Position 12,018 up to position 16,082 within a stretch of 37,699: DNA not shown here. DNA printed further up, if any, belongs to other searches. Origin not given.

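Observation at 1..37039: Hyper-dense radical SAM supercluster with no recognisable substrate gene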

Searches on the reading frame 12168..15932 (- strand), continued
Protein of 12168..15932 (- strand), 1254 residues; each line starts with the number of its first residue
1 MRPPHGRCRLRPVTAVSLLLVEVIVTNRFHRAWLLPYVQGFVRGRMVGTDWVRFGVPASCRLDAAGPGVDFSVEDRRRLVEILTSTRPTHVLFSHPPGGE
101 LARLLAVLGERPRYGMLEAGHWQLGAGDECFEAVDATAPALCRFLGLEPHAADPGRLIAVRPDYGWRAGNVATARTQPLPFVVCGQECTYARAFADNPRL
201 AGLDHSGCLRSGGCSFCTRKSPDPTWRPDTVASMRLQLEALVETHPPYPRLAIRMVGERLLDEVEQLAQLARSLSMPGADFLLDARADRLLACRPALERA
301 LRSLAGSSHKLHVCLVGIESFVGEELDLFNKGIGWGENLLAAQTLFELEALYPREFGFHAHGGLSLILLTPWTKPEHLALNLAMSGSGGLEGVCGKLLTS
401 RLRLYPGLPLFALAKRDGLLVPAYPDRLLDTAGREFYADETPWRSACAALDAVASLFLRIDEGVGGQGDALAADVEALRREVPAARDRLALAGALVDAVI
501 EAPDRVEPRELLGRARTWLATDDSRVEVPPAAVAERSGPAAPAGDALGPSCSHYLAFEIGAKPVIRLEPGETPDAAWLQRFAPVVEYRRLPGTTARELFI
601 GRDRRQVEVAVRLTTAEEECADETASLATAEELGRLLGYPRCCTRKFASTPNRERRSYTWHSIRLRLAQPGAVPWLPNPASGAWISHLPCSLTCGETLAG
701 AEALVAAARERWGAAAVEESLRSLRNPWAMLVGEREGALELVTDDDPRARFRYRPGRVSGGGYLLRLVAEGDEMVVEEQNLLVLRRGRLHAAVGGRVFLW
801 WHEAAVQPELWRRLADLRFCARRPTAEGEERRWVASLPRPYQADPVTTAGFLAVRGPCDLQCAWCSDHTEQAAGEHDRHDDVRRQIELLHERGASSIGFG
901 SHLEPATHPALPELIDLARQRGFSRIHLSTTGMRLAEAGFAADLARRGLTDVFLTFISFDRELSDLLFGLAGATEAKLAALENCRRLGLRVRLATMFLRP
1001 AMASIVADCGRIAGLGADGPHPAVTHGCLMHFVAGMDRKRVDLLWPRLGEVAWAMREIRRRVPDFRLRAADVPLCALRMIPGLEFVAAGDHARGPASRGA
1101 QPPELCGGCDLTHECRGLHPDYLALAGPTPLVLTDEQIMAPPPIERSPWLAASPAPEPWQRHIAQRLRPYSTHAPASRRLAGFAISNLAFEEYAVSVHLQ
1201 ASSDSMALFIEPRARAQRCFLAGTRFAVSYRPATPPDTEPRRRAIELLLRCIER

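Call 66: search_protein_families(library=ncbifam, proteins=[L001:635-1549:-, L001:14120-15085:+, L014:2835-4025:+, L014:3815-4963:+], max_evalue=0.001)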
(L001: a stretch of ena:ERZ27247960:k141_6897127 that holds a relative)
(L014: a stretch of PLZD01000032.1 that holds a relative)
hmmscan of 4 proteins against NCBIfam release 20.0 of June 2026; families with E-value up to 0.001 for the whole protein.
L001:635-1549:- (304 aa): 41 families (the best 25 are shown)
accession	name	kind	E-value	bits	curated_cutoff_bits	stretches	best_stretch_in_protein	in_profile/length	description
NF038332.1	rSAM_rare_HxsC4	exception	3.8e-20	72.3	500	1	18-179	22-187/335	radical SAM protein HxsC4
TIGR02666.1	moaA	equivalog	1.7e-19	70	284.05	1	19-163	19-169/336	GTP 3',8-cyclase MoaA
TIGR02668.1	moaA_archaeal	equivalog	4.1e-18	65.4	325.25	1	14-162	14-161/303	GTP 3',8-cyclase MoaA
NF001199.0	PRK00164.2-1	equivalog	9.6e-16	57.8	231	1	14-149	16-149/308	GTP 3',8-cyclase MoaA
NF045646.2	rSAM_Se_TrsS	equivalog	2e-14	53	490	1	18-125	94-204/441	radical SAM (seleno)protein TrsS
NF045702.1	rSAM_GDGT_ether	equivalog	5.1e-14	51.8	450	1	12-134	88-216/486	tetraether lipid synthase Tes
TIGR04053.2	TIGR04053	equivalog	6e-14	52.1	395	1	20-188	18-189/366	TIGR04053 family radical SAM/SPASM domain-containing protein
TIGR03977.1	rSAM_pair_HxsC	equivalog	1.1e-12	47.5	267.9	1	18-234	33-254/292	His-Xaa-Ser system radical SAM maturase HxsC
NF045703.1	rSAM_Tes_intein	exception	2e-12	45.7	1700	1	50-123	639-710/1040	tetraether lipid synthase Tes, intein-containing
TIGR04466.1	rSAM_BlsE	equivalog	4e-12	46.2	400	1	19-144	12-133/327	cytosylglucuronate decarboxylase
TIGR04311.1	rSAM_Geo_metal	subfamily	1.1e-11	44.5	400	1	14-179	7-180/423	radical SAM/SPASM family putative metalloenzyme maturase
TIGR04545.1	rSAM_ahbD_hemeb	equivalog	1.5e-11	44.3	500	1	17-186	7-175/339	heme b synthase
TIGR04051.1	rSAM_NirJ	equivalog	1.6e-11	43.8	515.45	1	19-183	11-173/354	heme d1 biosynthesis radical SAM protein NirJ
TIGR03962.1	mycofact_rSAM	equivalog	1.7e-11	43.9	265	1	14-166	16-166/339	mycofactocin radical SAM maturase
NF045574.1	sacti_mat_StsB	exception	4.4e-11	42.3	625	1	19-160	105-243/466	StsB family radical SAM/SPASM domain sactipeptide maturase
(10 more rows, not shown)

L001:14120-15085:+ (321 aa): 37 families (the best 25 are shown)
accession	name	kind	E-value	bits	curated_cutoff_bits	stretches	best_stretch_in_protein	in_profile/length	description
NF038332.1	rSAM_rare_HxsC4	exception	2.5e-77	260.3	500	1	2-320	16-334/335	radical SAM protein HxsC4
TIGR03977.1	rSAM_pair_HxsC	equivalog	3.9e-19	68.6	267.9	1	4-148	29-172/292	His-Xaa-Ser system radical SAM maturase HxsC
TIGR04545.1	rSAM_ahbD_hemeb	equivalog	2.6e-15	56.7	500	1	7-189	7-183/339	heme b synthase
TIGR02668.1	moaA_archaeal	equivalog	1.4e-14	53.8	325.25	1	3-128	13-135/303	GTP 3',8-cyclase MoaA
TIGR04053.2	TIGR04053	equivalog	4.8e-14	52.4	395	1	9-207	17-213/366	TIGR04053 family radical SAM/SPASM domain-containing protein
TIGR02666.1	moaA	equivalog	6.6e-14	51.6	284.05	1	5-139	15-153/336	GTP 3',8-cyclase MoaA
TIGR04317.1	W_rSAM_matur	equivalog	9e-14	51.3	380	1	6-190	10-193/349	tungsten cofactor oxidoreductase radical SAM maturase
NF001199.0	PRK00164.2-1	equivalog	4.4e-13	49.1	231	1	3-134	15-143/308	GTP 3',8-cyclase MoaA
TIGR04311.1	rSAM_Geo_metal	subfamily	7.9e-12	44.9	400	1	8-190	11-196/423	radical SAM/SPASM family putative metalloenzyme maturase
TIGR04347.1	pseudo_SAM_Halo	equivalog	1.4e-11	44.3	525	1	9-193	47-224/390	TIGR04347 family pseudo-SAM/SPASM protein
TIGR04055.1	rSAM_NirJ2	equivalog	2.1e-11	43.9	500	1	9-201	9-194/326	putative heme d1 biosynthesis radical SAM protein NirJ2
TIGR04466.1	rSAM_BlsE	equivalog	3.5e-11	43.1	400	1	8-138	11-136/327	cytosylglucuronate decarboxylase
NF045646.2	rSAM_Se_TrsS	equivalog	6e-11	41.5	490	1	6-119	92-206/441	radical SAM (seleno)protein TrsS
TIGR04133.1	rSAM_w_lipo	hypoth_equivalog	2.3e-10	39.9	425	1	9-194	33-215/350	TIGR04133 family radical SAM/SPASM protein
NF038283.1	viperin_w_prok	equivalog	3.1e-10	39.7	180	1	9-158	11-167/281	viperin family antiviral radical SAM protein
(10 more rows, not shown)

L014:2835-4025:+ (396 aa): 41 families (the best 25 are shown)
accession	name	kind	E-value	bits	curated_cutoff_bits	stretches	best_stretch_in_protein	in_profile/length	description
NF038332.1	rSAM_rare_HxsC4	exception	1.2e-33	116.8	500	1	32-203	13-188/335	radical SAM protein HxsC4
TIGR03977.1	rSAM_pair_HxsC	equivalog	3.3e-21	75.4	267.9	1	35-247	27-241/292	His-Xaa-Ser system radical SAM maturase HxsC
TIGR04466.1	rSAM_BlsE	equivalog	5.6e-20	72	400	1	35-209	5-175/327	cytosylglucuronate decarboxylase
TIGR02668.1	moaA_archaeal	equivalog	8.1e-19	67.7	325.25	1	37-226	14-203/303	GTP 3',8-cyclase MoaA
TIGR04317.1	W_rSAM_matur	equivalog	1.6e-17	63.6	380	1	33-250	4-221/349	tungsten cofactor oxidoreductase radical SAM maturase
TIGR04051.1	rSAM_NirJ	equivalog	1.6e-17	63.5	515.45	1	38-218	7-185/354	heme d1 biosynthesis radical SAM protein NirJ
TIGR02666.1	moaA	equivalog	2.2e-17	63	284.05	1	38-201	15-185/336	GTP 3',8-cyclase MoaA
TIGR04545.1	rSAM_ahbD_hemeb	equivalog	1.5e-16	60.8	500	1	38-214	5-180/339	heme b synthase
TIGR03913.1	rad_SAM_trio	equivalog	1.8e-16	59.6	591.75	1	38-219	24-202/477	GDL motif peptide-associated radical SAM/SPASM maturase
NF001199.0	PRK00164.2-1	equivalog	5.3e-16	58.6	231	1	37-200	16-179/308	GTP 3',8-cyclase MoaA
TIGR04055.1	rSAM_NirJ2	equivalog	9e-16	58.3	500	1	40-217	7-182/326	putative heme d1 biosynthesis radical SAM protein NirJ2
TIGR04303.1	GeoRSP_rSAM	equivalog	1.3e-15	57.8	400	1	40-222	12-190/325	GeoRSP system radical SAM/SPASM protein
NF045646.2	rSAM_Se_TrsS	equivalog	1.3e-15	56.9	490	1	38-198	91-253/441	radical SAM (seleno)protein TrsS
TIGR04251.1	SCM_rSAM_ScmF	equivalog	8.9e-15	54.9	400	1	37-193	8-166/353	SynChlorMet cassette radical SAM/SPASM protein ScmF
TIGR04053.2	TIGR04053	equivalog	1.6e-14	53.9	395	1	39-212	14-189/366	TIGR04053 family radical SAM/SPASM domain-containing protein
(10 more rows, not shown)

L014:3815-4963:+ (382 aa): 43 families (the best 25 are shown)
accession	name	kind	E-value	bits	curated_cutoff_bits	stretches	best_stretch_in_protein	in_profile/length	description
TIGR03977.1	rSAM_pair_HxsC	equivalog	7.3e-25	87.4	267.9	1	77-297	29-255/292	His-Xaa-Ser system radical SAM maturase HxsC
NF038332.1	rSAM_rare_HxsC4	exception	2.7e-21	76.1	500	1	78-235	19-184/335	radical SAM protein HxsC4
TIGR02668.1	moaA_archaeal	equivalog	2.6e-19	69.3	325.25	1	77-233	14-174/303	GTP 3',8-cyclase MoaA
TIGR02666.1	moaA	equivalog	9.6e-19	67.5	284.05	1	79-235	16-183/336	GTP 3',8-cyclase MoaA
TIGR04546.1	rSAM_ahbC_deAc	equivalog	1.3e-15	57.2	650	1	78-233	44-201/390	12,18-didecarboxysiroheme deacetylase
NF045646.2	rSAM_Se_TrsS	equivalog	1.4e-15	56.8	490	1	77-240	90-259/441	radical SAM (seleno)protein TrsS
TIGR02109.1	PQQ_syn_pqqE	equivalog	1.5e-15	57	381.35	1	79-230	13-167/358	pyrroloquinoline quinone biosynthesis protein PqqE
TIGR04055.1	rSAM_NirJ2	equivalog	3.9e-15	56.2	500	1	81-230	8-159/326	putative heme d1 biosynthesis radical SAM protein NirJ2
TIGR04347.1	pseudo_SAM_Halo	equivalog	1.5e-14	54.1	525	1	78-234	43-201/390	TIGR04347 family pseudo-SAM/SPASM protein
TIGR04545.1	rSAM_ahbD_hemeb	equivalog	1.6e-14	54.1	500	1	78-230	5-160/339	heme b synthase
NF001199.0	PRK00164.2-1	equivalog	2.9e-14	52.9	231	1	77-232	16-175/308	GTP 3',8-cyclase MoaA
NF038283.1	viperin_w_prok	equivalog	6.2e-14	51.8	180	1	80-222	9-167/281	viperin family antiviral radical SAM protein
TIGR04053.2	TIGR04053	equivalog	2.2e-13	50.2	395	1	79-232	14-173/366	TIGR04053 family radical SAM/SPASM domain-containing protein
NF049973.1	radical_Rv1681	equivalog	1.6e-12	47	380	1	83-232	86-234/326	Rv1681 family radical SAM protein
TIGR02495.1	NrdG2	equivalog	4.7e-12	45.6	131.15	1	83-219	26-165/193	anaerobic ribonucleoside-triphosphate reductase activating protein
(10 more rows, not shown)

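Call 82: search_protein_families(library=padloc, proteins=[window:12168-15932:-], max_evalue=0.001)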
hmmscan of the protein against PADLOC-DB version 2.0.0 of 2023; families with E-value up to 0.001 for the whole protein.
window:12168-15932:- (1254 aa): 1 family
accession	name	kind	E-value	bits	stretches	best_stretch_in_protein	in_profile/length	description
PDLC02904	pVip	-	0.00017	19.2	1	857-941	12-94/262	Viperins associated with kinases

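Call 99: search_solved_structures(query=L001:4781-5593:-, max_evalue=1e-20)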
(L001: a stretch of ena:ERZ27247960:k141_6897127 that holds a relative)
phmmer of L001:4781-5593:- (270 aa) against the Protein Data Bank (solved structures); distinct sequences matched with E-value up to 1e-20: 26.
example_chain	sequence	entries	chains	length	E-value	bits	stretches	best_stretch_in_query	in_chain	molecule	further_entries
9fmg_D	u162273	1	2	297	1.8e-65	224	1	3-260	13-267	Nitrogenase iron protein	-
1cp2_A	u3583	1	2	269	7.3e-61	208.9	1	1-251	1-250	NITROGENASE IRON PROTEIN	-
8q50_A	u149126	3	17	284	1.6e-57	197.9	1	2-264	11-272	Nitrogenase iron protein 1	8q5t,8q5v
8q5w_A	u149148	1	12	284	1.1e-56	195.1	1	2-264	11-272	Nitrogenase iron protein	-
9haz_D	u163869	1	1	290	2.4e-56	194.1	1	1-264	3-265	Fe protein NifH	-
9haz_A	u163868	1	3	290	2.8e-56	193.9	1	1-264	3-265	Fe protein NifH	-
6nzj_A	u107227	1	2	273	4e-56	193.4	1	1-260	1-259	Nitrogenase iron protein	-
8oie_D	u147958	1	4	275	1e-55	192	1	3-264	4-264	Nitrogenase iron protein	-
4wzb_E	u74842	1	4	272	2.3e-55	190.9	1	1-263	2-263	Nitrogenase iron protein 1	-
4wza_E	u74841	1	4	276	2.4e-55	190.8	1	1-263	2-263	Nitrogenase iron protein 1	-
1fp6_A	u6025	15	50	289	2.8e-55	190.6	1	1-263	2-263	NITROGENASE IRON PROTEIN | nitrogenase IRON protein 1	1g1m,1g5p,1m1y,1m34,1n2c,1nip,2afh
10zn_F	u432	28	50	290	2.8e-55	190.6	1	1-263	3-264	Nitrogenase iron protein NifH | Nitrogenase iron protein 1 | Nitrogenase iron protein gamma chain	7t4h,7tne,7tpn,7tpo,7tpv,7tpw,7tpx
1xdb_A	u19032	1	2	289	1e-54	188.8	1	1-263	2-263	Nitrogenase iron protein 1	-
1de0_A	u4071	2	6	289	1.3e-54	188.4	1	1-263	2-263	NITROGENASE IRON PROTEIN | Nitrogenase iron protein 1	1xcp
7qqa_A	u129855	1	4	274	1.4e-54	188.3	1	3-262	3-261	Nitrogenase iron protein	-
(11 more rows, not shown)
